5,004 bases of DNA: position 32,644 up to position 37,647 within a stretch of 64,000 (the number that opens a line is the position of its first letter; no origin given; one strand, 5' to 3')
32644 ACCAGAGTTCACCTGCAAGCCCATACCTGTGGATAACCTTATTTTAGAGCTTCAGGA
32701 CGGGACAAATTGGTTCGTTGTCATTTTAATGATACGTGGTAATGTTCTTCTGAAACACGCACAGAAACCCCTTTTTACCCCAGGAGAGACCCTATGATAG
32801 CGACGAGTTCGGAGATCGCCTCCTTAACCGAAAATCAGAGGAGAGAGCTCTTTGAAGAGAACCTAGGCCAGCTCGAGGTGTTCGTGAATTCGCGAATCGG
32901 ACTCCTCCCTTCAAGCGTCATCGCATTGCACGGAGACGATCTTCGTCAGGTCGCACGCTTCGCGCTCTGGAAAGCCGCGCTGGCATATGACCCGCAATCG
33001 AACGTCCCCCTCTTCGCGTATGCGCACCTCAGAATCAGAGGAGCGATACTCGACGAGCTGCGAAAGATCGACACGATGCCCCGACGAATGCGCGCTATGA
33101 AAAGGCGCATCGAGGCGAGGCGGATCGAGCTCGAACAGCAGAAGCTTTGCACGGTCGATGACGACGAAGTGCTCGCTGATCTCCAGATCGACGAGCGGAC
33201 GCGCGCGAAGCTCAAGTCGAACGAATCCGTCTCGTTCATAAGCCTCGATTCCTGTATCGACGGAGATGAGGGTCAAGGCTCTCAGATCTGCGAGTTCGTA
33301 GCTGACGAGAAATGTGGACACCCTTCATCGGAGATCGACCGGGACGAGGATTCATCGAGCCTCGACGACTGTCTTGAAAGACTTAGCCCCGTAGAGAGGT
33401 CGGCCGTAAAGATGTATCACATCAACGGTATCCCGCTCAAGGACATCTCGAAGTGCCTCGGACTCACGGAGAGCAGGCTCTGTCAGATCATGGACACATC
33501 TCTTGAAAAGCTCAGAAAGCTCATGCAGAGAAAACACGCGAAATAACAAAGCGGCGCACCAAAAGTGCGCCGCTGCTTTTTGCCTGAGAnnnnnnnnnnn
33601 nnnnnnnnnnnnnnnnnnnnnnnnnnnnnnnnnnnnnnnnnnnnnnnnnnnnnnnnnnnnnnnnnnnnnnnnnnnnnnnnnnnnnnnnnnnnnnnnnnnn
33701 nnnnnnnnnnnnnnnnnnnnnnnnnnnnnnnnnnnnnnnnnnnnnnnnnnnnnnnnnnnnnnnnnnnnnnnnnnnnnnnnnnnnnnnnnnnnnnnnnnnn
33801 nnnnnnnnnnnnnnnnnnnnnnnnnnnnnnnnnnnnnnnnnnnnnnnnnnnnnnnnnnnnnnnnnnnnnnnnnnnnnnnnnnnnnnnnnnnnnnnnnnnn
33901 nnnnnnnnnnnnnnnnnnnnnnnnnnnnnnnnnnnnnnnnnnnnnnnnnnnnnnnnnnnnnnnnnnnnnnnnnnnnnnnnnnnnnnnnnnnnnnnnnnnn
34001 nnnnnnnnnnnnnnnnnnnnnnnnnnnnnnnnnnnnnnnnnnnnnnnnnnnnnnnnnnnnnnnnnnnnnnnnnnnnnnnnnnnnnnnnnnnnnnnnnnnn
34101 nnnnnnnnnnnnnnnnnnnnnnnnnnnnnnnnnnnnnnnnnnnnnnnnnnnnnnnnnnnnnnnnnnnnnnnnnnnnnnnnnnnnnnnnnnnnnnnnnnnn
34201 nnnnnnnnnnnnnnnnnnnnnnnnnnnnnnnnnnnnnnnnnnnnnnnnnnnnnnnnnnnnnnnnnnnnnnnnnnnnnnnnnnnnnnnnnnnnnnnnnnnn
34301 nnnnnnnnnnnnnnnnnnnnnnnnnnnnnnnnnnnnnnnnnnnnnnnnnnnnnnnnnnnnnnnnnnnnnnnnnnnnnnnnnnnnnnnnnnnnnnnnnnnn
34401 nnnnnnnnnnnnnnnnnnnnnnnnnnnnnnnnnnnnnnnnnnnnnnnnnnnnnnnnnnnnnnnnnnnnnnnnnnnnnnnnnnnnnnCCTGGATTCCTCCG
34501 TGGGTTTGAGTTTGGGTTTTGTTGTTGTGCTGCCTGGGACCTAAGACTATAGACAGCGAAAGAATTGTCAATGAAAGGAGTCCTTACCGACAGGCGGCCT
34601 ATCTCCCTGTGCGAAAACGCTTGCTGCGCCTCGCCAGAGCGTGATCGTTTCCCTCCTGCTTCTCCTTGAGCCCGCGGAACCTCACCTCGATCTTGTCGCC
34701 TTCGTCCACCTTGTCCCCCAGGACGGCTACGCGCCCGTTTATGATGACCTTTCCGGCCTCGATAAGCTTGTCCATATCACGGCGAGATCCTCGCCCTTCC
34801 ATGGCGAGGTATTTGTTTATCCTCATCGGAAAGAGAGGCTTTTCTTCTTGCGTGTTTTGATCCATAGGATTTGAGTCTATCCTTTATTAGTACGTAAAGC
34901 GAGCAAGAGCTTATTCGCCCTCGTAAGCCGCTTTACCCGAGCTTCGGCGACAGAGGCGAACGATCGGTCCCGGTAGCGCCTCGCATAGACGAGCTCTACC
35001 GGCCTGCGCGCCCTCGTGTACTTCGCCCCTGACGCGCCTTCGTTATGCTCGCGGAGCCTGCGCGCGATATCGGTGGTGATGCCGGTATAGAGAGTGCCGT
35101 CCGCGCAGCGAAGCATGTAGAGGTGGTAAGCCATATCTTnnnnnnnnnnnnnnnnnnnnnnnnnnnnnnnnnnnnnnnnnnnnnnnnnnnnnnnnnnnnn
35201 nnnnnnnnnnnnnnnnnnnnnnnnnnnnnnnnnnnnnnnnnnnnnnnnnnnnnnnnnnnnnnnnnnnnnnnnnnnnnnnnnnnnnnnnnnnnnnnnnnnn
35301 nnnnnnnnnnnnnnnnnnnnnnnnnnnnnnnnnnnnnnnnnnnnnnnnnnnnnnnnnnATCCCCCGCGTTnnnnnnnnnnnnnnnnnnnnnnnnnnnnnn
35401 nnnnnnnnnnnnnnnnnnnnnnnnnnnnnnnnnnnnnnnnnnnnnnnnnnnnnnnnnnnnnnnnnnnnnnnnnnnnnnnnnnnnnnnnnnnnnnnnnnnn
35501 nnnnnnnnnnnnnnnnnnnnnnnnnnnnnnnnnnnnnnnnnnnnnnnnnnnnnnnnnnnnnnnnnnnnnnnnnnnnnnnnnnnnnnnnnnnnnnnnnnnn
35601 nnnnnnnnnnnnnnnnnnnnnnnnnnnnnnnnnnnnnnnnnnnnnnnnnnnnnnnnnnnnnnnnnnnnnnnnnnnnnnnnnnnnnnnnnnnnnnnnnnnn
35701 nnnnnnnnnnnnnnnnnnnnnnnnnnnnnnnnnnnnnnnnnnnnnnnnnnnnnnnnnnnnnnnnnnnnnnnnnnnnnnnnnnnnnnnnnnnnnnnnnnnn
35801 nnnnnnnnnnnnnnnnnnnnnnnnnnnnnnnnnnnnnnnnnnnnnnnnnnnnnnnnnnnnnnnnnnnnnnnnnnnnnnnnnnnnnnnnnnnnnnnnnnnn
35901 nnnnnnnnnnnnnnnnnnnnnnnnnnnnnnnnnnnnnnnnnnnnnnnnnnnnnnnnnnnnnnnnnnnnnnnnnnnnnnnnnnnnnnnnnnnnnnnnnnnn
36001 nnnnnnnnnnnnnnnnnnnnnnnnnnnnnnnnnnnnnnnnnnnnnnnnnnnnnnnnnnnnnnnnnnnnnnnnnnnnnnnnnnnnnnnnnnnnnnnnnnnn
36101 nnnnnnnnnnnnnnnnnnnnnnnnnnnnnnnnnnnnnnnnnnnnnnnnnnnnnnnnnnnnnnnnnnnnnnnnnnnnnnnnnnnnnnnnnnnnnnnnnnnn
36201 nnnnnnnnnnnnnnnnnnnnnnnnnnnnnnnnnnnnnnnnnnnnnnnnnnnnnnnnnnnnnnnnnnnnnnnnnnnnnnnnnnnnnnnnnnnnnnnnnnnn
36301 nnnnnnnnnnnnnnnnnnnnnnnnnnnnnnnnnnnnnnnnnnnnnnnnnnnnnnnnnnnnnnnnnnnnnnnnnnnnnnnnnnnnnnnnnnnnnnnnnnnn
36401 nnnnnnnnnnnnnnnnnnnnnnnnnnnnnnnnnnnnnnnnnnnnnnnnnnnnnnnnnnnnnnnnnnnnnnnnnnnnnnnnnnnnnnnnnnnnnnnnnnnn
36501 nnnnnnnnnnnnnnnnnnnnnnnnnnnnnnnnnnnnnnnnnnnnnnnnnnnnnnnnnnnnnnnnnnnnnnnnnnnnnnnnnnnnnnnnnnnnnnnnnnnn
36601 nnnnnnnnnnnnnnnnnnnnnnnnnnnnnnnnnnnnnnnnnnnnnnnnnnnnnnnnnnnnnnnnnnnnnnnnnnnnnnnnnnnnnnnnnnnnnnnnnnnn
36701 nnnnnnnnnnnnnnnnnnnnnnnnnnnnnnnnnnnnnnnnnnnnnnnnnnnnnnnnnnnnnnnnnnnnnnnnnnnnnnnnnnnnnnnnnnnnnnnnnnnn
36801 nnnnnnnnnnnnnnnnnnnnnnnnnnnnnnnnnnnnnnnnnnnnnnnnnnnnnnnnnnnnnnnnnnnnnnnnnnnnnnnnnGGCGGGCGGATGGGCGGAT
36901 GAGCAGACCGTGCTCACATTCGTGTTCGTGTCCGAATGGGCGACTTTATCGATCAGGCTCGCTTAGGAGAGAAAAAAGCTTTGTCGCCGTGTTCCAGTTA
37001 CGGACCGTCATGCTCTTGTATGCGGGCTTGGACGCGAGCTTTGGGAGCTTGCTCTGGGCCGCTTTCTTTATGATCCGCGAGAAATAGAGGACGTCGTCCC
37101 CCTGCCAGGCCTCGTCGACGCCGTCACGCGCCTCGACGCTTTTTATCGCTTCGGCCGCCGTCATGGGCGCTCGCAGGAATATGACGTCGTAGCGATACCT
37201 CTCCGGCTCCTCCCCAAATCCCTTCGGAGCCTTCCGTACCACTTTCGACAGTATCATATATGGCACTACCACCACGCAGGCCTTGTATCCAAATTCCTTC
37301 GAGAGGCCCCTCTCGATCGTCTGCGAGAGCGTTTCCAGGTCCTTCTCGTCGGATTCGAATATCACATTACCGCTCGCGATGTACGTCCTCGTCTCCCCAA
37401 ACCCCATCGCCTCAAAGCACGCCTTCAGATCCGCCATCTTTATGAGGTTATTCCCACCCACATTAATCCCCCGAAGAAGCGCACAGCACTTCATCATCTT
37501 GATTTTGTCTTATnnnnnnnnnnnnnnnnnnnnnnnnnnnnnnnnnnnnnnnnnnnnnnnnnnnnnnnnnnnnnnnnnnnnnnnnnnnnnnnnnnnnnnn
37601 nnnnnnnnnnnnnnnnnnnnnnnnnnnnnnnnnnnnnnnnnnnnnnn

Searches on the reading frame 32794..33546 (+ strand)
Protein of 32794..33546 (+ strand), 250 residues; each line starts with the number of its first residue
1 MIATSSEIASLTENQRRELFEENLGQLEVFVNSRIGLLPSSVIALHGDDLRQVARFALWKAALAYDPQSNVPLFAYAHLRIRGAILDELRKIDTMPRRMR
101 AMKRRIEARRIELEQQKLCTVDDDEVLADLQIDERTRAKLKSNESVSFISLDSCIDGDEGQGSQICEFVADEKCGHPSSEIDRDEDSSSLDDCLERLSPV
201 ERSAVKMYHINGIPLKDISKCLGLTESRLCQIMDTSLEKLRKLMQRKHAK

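Call 75: search_protein_families(library=pfam, proteins=[window:32794-33546:+], max_evalue=0.001)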
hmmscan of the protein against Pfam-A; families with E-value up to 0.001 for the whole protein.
window:32794-33546:+ (250 aa): 3 families
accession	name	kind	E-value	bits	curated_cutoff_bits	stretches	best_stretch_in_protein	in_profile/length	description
PF04545.22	Sigma70_r4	-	2e-09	37.2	24.1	1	193-242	1-50/50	Sigma-70, region 4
PF04542.20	Sigma70_r2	-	1.3e-06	28.5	24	1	48-91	24-67/71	Sigma-70 region 2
PF08281.18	Sigma70_r4_2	-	1.3e-06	28.4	25.7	1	189-227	3-41/54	Sigma-70, region 4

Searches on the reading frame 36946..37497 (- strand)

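Call 6: search_protein_families(library=pfam, proteins=[window:36946-37497:-], max_evalue=0.01)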
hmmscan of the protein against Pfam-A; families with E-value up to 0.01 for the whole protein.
window:36946-37497:- (183 aa): 1 family
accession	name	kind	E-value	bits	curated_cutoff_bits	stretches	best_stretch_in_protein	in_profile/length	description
PF08002.16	DUF1697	-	8.4e-37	127.1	24.4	1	1-138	1-137/137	Protein of unknown function (DUF1697)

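Call 7: search_protein_families(library=ncbifam, proteins=[window:36946-37497:-], max_evalue=0.01)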
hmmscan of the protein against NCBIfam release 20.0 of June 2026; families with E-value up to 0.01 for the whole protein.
window:36946-37497:- (183 aa): 0 families

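Call 8: search_protein_families(library=padloc, proteins=[window:36946-37497:-], max_evalue=0.01)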
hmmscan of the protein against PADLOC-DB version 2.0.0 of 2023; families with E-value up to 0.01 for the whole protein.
window:36946-37497:- (183 aa): 0 families
